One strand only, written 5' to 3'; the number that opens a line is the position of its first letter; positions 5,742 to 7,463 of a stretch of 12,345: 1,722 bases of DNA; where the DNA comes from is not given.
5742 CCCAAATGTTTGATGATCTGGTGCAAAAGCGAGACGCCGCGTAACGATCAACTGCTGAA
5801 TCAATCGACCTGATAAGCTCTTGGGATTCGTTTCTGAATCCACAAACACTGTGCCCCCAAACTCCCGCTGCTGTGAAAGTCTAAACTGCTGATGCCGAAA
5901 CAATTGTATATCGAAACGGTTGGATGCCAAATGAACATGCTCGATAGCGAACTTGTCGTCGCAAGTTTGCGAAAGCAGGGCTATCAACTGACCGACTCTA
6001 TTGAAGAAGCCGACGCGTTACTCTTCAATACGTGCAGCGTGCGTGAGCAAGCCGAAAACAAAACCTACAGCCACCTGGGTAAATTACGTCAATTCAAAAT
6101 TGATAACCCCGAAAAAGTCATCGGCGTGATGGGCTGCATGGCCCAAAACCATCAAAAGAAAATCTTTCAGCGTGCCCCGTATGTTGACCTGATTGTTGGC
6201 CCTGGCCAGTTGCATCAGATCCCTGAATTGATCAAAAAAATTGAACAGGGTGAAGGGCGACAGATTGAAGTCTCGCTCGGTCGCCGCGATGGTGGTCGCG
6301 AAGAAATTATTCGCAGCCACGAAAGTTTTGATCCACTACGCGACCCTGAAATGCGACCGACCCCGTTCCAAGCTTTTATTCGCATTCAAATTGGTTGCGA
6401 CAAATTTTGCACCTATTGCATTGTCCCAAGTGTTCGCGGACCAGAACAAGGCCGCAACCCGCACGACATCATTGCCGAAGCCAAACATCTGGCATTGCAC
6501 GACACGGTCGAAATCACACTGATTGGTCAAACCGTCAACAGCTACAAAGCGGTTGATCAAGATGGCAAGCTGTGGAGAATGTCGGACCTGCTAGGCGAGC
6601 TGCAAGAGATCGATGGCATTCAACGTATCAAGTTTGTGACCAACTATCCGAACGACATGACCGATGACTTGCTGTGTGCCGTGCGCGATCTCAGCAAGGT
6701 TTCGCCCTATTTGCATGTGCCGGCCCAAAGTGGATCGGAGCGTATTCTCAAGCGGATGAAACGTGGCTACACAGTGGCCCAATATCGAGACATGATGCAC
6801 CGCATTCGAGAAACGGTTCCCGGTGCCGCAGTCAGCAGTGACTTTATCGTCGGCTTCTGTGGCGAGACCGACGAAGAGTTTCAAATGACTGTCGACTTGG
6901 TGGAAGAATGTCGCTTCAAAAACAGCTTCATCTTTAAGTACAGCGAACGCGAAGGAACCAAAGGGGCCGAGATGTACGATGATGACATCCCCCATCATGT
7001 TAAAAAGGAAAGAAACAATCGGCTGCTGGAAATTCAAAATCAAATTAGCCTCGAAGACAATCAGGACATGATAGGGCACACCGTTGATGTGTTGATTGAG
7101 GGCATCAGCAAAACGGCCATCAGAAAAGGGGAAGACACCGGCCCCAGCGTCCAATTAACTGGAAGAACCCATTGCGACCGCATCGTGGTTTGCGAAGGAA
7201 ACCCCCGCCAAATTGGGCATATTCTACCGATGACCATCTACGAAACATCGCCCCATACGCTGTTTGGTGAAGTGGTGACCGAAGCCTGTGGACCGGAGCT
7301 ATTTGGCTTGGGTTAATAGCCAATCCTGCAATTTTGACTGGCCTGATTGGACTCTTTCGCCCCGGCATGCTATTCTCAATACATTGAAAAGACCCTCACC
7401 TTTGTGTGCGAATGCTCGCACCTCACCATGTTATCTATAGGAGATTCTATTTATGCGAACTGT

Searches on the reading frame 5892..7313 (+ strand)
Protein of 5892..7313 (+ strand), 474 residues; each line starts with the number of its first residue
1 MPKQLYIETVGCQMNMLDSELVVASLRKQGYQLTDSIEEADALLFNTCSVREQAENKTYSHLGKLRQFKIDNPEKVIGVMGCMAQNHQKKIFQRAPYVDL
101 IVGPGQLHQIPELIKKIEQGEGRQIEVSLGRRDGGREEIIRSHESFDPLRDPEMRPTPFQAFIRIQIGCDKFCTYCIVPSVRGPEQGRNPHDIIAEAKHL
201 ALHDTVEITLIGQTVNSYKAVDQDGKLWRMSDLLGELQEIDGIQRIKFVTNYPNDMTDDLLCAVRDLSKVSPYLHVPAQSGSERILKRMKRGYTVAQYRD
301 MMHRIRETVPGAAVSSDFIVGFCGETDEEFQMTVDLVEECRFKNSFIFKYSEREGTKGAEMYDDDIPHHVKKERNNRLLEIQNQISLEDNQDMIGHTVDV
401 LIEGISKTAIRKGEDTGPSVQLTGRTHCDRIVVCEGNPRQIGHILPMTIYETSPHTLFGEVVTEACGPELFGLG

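Call 59: find_homologous_proteins(query=window:5892-7313:+, max_evalue=1e-100)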
Query window:5892-7313:+ (474 aa): 7280 proteins with E <= 1e-100 among 8000 candidates; the best 120 are listed.
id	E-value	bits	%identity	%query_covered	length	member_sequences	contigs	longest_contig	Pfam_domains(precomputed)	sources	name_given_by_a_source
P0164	0.0e+0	1092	100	100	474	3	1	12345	PF04055.28,PF00919.27,PF01938.27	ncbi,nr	ncbi:MAG: tRNA (N6-isopentenyl adenosine(37)-C2)-methylthiotransferase MiaB [Blastopirellula sp.]|nr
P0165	1.4e-255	867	78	100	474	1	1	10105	PF04055.28,PF00919.27,PF01938.27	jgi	-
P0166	1.5e-255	866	79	100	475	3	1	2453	PF04055.28,PF00919.27,PF01938.27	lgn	-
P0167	8.0e-255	864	79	100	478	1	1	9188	PF04055.28,PF00919.27,PF01938.27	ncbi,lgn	-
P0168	2.0e-253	859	78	100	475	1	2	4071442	PF04055.28,PF00919.27,PF01938.27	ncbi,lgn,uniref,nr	ncbi:tRNA (N6-isopentenyl adenosine(37)-C2)-methylthiotransferase MiaB [Blastopirellula sp. JC732]|u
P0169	3.4e-252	855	78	100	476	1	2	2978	PF04055.28,PF00919.27,PF01938.27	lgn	-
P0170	8.7e-252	854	79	100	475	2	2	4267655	PF04055.28,PF00919.27,PF01938.27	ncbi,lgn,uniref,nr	ncbi:tRNA (N6-isopentenyl adenosine(37)-C2)-methylthiotransferase MiaB [Blastopirellula marina]|unir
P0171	4.8e-250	848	78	100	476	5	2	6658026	PF04055.28,PF00919.27,PF01938.27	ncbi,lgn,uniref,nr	ncbi:tRNA (N6-isopentenyl adenosine(37)-C2)-methylthiotransferase MiaB [Bremerella sp. T1]|uniref:tR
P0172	5.5e-250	848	77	100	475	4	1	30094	PF04055.28,PF00919.27,PF01938.27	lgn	-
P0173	1.6e-248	843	78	100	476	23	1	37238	PF04055.28,PF00919.27,PF01938.27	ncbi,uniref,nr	ncbi:tRNA (N6-isopentenyl adenosine(37)-C2)-methylthiotransferase MiaB [Bremerella alba]|uniref:tRNA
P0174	1.4e-227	774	72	100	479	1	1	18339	PF04055.28,PF00919.27,PF01938.27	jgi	-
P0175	1.6e-224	764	70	99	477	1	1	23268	PF04055.28,PF00919.27,PF01938.27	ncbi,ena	-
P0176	1.5e-222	758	69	99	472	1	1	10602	PF04055.28,PF00919.27,PF01938.27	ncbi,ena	-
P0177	2.5e-222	757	69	100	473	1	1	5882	PF04055.28,PF00919.27,PF01938.27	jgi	jgi:tRNA-2-methylthio-N6-dimethylallyladenosine synthase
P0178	2.7e-222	757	69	99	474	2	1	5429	PF04055.28,PF00919.27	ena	-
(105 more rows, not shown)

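Call 61: find_encoding_contigs(protein=P0170, flank=8000, max_places=1)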
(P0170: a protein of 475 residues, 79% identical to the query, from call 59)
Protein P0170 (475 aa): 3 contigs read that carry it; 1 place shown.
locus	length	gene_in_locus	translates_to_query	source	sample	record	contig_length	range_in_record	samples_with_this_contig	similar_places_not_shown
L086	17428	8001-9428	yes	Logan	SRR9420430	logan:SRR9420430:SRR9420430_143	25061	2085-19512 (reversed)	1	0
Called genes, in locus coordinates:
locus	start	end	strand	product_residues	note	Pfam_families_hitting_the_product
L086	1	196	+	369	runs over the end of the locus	PF01966:HD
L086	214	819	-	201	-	PF04026:SpoVG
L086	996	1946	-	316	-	PF00288:GHMP_kinases_N, PF08544:GHMP_kinases_C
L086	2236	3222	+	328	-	PF04018:VCA0040-like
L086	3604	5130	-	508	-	-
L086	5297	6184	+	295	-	-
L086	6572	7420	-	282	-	-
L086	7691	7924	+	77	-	-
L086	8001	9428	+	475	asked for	PF00919:UPF0004, PF04055:Radical_SAM, PF01938:TRAM (faint)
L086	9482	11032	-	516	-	PF00140:Sigma70_r1_2 (weak), PF04542:Sigma70_r2, PF04539:Sigma70_r3 (weak), PF04545:Sigma70_r4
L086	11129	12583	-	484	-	PF13490:zf-HC2 (weak), PF13499:EF-hand_7 (faint), PF00036:EF-hand_1 (faint), PF13405:EF-hand_6 (faint)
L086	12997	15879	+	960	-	-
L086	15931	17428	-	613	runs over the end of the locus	PF00069:Pkinase, PF03109:ABC1 (faint), PF07714:PK_Tyr_Ser-Thr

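Call 62: find_encoding_contigs(protein=P0168, flank=8000, max_places=1)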
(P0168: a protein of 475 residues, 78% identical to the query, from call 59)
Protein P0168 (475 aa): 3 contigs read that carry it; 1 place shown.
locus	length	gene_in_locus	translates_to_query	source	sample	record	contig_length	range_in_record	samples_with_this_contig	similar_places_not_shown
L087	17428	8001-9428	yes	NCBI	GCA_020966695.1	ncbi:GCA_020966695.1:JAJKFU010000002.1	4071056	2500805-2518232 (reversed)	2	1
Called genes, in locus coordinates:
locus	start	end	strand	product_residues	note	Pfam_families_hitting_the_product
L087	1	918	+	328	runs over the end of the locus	PF04018:VCA0040-like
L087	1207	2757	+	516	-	PF07690:MFS_1, PF00083:Sugar_tr, PF07690:MFS_1, PF13347:MFS_2 (weak)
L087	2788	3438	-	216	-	PF00484:Pro_CA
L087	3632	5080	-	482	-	-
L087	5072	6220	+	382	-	-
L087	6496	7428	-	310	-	-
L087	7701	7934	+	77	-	-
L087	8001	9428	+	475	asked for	PF00919:UPF0004, PF04055:Radical_SAM, PF01938:TRAM (weak)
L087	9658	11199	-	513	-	PF00140:Sigma70_r1_2 (faint), PF04542:Sigma70_r2, PF04539:Sigma70_r3 (weak), PF04545:Sigma70_r4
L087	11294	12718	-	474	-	PF13499:EF-hand_7 (faint), PF00036:EF-hand_1 (faint), PF13405:EF-hand_6 (faint)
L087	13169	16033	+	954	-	-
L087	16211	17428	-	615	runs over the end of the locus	PF00069:Pkinase, PF07714:PK_Tyr_Ser-Thr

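Call 63: find_encoding_contigs(protein=P0172, flank=8000, max_places=1)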
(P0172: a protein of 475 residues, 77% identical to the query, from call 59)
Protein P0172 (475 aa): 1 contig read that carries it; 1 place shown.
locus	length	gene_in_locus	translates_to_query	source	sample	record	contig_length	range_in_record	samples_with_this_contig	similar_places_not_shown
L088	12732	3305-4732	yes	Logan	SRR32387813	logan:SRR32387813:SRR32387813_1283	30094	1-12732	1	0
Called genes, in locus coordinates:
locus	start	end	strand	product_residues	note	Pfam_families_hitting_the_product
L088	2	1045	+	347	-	?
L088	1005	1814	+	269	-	PF01327:Pep_deformylase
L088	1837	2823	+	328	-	PF00551:Formyl_trans_N, PF02911:Formyl_trans_C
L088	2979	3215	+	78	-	-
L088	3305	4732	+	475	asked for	PF00919:UPF0004, PF04055:Radical_SAM, PF01938:TRAM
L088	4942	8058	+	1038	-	PF03710:GlnE, PF08335:GlnD_UR_UTase, PF03710:GlnE, PF08335:GlnD_UR_UTase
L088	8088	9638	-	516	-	PF13646:HEAT_2 (weak), PF03130:HEAT_PBS (faint)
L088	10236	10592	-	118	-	-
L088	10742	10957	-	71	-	-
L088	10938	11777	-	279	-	-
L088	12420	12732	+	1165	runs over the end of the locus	PF00176:SNF2-rel_dom, PF04851:ResIII, PF00270:DEAD (weak), PF00271:Helicase_C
